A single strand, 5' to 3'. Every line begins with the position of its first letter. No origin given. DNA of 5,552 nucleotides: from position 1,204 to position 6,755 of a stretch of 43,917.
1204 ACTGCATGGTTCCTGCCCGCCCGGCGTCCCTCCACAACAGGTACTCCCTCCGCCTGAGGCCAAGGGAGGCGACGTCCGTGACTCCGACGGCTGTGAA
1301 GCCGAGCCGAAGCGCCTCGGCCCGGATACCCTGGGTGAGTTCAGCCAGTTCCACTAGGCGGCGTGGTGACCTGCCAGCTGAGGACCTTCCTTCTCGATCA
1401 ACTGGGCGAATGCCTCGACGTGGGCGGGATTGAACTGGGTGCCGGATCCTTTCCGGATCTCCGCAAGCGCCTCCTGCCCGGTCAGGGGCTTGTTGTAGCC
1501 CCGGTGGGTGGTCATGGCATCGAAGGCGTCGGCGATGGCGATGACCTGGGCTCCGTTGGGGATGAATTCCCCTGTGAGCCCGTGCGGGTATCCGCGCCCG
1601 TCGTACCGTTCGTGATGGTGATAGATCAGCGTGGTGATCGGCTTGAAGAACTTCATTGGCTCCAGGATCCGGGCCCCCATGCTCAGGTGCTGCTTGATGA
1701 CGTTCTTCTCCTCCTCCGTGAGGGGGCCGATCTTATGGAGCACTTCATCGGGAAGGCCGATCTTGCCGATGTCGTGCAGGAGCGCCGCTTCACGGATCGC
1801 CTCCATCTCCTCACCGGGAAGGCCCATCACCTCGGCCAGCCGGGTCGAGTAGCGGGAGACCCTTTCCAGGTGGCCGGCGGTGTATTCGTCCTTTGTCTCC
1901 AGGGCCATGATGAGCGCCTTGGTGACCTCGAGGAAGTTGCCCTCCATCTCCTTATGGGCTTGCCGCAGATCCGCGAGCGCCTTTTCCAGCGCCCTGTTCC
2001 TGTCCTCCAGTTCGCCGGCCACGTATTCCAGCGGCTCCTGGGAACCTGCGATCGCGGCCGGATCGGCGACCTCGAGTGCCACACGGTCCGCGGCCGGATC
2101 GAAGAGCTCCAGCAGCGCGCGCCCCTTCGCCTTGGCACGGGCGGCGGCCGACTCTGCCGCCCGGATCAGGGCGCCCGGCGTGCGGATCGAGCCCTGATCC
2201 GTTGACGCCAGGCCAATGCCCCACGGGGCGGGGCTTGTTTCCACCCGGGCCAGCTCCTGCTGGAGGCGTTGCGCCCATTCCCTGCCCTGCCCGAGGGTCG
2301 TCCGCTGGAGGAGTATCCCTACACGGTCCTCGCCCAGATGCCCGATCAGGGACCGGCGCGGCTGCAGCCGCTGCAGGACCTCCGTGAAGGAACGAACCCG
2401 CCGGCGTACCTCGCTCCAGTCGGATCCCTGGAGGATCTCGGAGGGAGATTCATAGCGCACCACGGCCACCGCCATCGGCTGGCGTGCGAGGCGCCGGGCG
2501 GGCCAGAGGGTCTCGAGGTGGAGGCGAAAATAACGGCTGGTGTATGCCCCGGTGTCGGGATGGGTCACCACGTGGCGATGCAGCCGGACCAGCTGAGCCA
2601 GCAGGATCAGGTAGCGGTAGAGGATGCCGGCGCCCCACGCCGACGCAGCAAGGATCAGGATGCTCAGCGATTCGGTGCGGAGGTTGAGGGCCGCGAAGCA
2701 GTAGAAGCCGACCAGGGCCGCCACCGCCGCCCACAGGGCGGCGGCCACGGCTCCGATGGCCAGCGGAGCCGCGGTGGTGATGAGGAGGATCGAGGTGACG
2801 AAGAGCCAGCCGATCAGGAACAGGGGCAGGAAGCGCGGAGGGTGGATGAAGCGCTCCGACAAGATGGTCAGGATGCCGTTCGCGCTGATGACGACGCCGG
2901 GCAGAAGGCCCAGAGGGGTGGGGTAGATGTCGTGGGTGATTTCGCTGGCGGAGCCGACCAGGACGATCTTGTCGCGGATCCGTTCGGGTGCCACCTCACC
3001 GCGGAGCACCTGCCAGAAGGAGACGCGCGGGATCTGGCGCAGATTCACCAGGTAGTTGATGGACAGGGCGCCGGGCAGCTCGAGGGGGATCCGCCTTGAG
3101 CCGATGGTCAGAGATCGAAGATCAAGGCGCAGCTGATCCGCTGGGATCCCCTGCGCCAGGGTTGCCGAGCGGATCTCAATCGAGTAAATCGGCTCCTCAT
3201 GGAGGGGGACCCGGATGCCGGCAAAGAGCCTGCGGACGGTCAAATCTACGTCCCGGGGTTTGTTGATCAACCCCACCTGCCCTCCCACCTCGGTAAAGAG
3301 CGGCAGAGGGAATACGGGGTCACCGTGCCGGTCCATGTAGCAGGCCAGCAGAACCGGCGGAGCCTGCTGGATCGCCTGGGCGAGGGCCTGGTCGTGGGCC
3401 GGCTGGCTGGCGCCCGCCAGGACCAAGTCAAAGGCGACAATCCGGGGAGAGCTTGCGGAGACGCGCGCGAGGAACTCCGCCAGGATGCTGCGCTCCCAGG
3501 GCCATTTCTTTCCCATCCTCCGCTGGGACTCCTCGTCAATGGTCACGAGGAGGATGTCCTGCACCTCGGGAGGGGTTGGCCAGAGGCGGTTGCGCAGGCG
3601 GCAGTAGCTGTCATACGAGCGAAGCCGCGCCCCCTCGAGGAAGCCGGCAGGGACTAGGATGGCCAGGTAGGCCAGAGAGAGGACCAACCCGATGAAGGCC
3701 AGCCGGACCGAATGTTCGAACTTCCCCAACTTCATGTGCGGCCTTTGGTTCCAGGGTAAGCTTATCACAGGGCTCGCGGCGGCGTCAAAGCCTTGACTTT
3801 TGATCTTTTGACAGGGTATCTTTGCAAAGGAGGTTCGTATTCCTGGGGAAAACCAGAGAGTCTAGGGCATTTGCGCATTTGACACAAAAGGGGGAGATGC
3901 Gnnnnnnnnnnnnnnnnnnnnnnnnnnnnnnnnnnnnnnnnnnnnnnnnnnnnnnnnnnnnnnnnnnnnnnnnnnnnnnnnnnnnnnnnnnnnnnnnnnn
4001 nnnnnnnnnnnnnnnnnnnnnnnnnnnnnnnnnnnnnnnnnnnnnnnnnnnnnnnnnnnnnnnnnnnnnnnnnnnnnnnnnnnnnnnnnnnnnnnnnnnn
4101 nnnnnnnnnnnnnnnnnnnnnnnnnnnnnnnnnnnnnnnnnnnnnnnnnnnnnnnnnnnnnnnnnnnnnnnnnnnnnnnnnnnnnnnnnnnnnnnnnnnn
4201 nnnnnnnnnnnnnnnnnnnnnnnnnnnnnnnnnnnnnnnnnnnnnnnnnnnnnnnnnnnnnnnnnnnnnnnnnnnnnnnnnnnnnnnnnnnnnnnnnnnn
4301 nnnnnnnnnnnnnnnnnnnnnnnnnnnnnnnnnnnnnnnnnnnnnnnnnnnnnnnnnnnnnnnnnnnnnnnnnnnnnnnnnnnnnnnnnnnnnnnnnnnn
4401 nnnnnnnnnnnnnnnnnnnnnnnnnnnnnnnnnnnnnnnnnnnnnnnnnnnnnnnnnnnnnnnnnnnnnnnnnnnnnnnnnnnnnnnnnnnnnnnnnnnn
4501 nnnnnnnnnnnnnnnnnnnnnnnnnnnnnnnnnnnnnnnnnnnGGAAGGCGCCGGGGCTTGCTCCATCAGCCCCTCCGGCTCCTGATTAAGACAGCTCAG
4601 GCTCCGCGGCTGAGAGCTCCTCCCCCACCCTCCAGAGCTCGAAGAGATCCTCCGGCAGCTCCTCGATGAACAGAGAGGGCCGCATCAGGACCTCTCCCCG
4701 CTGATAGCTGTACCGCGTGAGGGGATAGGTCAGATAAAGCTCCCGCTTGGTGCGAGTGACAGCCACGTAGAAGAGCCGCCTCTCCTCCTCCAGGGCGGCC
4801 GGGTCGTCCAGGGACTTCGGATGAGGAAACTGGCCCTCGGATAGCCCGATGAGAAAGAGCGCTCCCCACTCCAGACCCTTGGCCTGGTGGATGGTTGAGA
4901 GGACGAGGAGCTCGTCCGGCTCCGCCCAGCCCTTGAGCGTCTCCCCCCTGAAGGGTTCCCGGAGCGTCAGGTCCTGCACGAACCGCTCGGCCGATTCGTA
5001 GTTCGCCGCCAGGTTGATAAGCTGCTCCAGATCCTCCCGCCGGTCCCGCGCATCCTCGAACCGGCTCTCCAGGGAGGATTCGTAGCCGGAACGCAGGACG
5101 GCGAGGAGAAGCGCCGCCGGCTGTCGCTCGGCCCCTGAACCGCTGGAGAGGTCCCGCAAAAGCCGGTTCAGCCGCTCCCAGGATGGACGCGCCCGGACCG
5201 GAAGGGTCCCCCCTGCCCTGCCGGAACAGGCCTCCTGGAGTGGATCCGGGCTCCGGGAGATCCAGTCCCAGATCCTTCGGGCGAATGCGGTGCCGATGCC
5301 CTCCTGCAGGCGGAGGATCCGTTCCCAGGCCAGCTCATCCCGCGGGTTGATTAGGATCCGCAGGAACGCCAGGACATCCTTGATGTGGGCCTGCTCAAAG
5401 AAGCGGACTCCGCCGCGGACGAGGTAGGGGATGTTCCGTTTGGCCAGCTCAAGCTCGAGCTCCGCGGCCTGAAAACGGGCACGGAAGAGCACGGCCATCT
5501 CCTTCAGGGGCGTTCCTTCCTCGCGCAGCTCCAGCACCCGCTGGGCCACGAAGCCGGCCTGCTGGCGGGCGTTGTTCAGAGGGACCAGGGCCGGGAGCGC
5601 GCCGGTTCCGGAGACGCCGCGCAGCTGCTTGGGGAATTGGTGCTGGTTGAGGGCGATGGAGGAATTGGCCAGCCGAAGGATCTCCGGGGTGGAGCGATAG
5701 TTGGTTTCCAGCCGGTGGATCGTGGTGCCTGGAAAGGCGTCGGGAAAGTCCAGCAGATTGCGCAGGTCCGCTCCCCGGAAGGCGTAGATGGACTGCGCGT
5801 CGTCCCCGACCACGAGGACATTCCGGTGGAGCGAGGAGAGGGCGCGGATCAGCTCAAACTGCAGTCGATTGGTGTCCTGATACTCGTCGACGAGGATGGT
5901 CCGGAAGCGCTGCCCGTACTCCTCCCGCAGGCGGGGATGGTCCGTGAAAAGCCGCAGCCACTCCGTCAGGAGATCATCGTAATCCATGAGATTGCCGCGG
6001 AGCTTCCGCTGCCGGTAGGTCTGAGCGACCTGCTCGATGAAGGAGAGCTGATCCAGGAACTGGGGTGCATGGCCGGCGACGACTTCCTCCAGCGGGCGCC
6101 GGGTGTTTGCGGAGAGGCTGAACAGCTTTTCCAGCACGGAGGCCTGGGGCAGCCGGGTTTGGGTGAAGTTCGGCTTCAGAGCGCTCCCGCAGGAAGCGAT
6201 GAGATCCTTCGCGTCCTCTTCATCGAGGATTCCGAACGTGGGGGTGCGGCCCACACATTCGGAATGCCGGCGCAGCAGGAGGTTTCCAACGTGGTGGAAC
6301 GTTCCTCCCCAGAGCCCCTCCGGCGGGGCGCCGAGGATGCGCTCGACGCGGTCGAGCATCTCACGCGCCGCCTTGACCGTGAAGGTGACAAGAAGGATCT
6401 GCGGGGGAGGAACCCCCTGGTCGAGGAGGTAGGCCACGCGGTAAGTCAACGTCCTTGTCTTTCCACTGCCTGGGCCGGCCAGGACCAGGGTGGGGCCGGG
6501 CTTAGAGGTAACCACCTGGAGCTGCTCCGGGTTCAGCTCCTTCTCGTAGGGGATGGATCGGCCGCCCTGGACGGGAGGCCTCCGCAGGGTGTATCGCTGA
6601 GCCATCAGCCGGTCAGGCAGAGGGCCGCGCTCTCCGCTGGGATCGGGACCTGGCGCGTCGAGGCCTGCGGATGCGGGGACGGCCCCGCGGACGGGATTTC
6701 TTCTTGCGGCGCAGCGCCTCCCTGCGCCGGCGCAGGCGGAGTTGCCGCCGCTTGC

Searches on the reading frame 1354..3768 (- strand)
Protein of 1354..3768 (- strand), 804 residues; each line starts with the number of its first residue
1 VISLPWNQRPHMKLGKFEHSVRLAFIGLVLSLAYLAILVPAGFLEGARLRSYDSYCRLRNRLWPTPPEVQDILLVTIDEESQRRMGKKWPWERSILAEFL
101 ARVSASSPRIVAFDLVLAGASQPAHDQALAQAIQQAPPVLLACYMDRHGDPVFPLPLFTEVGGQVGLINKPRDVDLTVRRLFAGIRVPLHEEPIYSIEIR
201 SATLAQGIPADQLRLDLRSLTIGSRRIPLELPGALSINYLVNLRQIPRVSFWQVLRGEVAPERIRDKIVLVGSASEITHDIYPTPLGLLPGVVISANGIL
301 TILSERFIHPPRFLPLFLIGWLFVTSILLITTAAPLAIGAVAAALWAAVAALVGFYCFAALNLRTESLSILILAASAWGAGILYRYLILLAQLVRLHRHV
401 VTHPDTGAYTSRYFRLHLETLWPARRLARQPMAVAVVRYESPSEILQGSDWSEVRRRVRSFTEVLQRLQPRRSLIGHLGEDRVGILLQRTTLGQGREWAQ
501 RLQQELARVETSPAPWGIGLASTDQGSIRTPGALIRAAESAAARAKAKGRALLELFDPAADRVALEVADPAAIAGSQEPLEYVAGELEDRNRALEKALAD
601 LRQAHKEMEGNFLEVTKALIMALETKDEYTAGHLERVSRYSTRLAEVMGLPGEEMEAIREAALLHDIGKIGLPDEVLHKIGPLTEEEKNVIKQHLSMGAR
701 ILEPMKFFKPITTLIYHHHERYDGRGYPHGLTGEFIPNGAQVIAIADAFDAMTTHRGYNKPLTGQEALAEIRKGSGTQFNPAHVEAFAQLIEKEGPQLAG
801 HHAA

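Call 78: search_protein_families(library=pfam, proteins=[window:1354-3768:-], max_evalue=0.00001)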
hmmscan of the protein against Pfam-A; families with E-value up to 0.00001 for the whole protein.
window:1354-3768:- (804 aa): 3 families
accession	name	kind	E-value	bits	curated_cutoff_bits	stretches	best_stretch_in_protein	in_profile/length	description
PF05226.16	CHASE2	-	2.7e-47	161.9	26.3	1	35-325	6-255/257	CHASE2 domain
PF13487.12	HD_5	-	5.7e-41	140.5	27.2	1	618-781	2-168/170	HD domain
PF01966.28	HD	-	4.3e-19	69.4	22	1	631-752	2-116/116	HD domain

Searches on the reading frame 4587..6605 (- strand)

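Call 78: search_protein_families(library=pfam, proteins=[window:4587-6605:-], max_evalue=0.00001)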
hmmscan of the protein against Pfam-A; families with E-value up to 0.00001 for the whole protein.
window:4587-6605:- (672 aa): 5 families
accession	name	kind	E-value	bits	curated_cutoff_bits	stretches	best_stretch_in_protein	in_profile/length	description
PF00580.27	UvrD-helicase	-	6.4e-71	239.6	23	1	24-291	1-270/271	UvrD/REP helicase N-terminal domain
PF13361.12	UvrD_C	-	3.4e-54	185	25.6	2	298-445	2-150/350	UvrD-like helicase C-terminal domain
PF13245.12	AAA_19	-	8.1e-22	78.3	25.1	1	33-277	8-134/134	AAA domain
PF13538.12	UvrD_C_2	-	3.9e-10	39.9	27.4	1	567-626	2-52/52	UvrD-like helicase C-terminal domain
PF13604.12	AAA_30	-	6.5e-06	26.4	27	0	24-85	2-64/191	AAA domain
